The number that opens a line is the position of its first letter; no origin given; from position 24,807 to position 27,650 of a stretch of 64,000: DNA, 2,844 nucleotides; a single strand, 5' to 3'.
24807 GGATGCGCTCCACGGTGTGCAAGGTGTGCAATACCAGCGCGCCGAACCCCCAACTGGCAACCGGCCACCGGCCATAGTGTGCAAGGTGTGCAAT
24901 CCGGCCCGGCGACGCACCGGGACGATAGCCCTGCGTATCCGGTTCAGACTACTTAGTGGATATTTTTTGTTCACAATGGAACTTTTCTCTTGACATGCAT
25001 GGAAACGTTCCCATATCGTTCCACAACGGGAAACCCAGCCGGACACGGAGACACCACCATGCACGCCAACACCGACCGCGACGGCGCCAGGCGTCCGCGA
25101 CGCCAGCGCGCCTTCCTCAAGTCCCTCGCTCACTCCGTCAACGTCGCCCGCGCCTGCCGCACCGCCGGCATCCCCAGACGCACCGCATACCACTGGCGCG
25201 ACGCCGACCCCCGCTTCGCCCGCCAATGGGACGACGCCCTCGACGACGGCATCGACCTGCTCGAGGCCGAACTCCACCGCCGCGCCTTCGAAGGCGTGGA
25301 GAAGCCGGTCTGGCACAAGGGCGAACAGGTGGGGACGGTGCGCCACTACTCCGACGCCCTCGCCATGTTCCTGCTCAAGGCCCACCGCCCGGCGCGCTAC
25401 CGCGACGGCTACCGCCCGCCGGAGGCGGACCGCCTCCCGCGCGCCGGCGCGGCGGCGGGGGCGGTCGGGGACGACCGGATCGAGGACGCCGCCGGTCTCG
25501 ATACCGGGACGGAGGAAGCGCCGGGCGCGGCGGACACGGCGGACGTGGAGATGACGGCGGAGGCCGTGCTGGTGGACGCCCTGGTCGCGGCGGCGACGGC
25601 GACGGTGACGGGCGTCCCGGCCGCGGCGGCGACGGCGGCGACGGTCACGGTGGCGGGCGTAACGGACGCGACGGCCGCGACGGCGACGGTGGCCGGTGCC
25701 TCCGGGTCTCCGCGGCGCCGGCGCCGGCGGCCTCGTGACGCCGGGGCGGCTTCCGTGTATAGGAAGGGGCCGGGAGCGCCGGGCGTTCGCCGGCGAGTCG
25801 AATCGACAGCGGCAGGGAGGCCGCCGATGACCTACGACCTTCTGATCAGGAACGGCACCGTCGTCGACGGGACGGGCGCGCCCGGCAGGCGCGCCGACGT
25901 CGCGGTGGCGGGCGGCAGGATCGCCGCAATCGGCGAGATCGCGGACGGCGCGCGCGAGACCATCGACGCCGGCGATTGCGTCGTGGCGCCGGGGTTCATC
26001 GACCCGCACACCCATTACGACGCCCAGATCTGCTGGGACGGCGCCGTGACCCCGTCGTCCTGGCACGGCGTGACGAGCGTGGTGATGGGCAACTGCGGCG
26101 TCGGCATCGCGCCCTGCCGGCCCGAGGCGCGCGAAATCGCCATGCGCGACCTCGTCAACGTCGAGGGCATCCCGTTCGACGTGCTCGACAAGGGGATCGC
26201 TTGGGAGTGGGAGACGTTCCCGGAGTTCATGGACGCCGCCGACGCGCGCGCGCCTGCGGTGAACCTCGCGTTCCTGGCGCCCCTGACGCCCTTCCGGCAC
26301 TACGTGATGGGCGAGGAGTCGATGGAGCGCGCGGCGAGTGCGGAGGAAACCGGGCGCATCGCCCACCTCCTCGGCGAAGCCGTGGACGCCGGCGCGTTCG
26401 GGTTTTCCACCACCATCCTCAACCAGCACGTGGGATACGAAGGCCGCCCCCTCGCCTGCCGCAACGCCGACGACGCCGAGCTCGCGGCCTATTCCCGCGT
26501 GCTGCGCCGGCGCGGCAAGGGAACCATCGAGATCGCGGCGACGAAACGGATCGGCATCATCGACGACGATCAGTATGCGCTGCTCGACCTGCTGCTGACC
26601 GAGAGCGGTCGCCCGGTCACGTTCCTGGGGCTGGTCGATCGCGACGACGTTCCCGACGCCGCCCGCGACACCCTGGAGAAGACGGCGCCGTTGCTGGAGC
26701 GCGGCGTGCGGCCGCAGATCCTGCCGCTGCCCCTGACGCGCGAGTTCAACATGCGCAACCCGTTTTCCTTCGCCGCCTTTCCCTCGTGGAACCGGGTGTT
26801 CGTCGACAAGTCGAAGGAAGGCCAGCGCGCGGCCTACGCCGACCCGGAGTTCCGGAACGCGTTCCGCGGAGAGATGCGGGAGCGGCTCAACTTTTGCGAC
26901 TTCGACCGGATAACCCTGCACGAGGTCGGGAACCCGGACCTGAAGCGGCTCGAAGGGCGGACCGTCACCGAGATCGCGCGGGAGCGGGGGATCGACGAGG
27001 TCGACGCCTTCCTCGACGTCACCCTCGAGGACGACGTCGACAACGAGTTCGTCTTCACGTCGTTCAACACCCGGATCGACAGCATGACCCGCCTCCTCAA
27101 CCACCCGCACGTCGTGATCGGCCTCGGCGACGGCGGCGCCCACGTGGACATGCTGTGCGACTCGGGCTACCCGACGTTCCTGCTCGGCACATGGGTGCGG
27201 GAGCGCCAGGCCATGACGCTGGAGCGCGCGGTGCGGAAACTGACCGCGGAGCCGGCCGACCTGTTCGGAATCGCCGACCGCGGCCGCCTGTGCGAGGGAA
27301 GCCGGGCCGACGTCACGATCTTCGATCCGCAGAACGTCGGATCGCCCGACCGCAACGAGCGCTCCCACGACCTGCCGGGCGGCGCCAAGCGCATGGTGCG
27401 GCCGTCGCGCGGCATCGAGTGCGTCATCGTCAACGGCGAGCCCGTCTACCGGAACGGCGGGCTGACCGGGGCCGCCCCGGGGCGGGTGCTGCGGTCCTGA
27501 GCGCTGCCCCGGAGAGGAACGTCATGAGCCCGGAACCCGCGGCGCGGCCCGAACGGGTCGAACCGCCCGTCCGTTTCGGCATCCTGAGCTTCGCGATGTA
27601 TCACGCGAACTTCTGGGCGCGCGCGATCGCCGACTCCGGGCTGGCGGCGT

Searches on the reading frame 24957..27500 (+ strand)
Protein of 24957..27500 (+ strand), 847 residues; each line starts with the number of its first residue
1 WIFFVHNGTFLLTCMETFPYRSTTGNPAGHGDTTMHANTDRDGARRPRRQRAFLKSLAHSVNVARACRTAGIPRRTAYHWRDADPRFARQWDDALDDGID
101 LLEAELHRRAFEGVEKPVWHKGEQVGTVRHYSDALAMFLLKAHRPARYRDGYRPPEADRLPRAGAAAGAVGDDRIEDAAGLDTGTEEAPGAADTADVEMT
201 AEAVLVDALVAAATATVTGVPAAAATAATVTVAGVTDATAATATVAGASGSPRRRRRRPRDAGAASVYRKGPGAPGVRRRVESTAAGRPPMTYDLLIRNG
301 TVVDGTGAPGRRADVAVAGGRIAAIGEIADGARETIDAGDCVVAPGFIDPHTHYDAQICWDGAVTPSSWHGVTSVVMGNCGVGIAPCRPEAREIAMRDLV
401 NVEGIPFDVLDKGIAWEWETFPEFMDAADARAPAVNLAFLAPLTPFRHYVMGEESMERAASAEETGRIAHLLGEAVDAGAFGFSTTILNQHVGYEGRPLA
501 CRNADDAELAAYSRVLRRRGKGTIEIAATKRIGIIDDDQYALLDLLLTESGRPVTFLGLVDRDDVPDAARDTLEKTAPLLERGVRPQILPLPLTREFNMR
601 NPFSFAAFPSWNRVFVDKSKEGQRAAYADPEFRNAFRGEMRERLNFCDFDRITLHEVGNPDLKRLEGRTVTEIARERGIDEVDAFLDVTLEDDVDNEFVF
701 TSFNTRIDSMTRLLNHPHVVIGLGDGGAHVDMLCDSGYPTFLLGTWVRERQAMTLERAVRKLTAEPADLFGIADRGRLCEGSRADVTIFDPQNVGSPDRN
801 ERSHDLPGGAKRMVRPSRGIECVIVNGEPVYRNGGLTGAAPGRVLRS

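Call 51: search_protein_families(library=pfam, proteins=[window:24957-27500:+], max_evalue=0.00001)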
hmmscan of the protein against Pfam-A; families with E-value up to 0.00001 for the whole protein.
window:24957-27500:+ (847 aa): 2 families
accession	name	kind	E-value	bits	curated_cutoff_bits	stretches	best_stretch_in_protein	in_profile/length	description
PF07969.17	Amidohydro_3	-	3e-33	116.4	29.7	2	334-541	1-190/472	Amidohydrolase family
PF01979.26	Amidohydro_1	-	2.4e-10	40.6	25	1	746-829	275-344/345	Amidohydrolase family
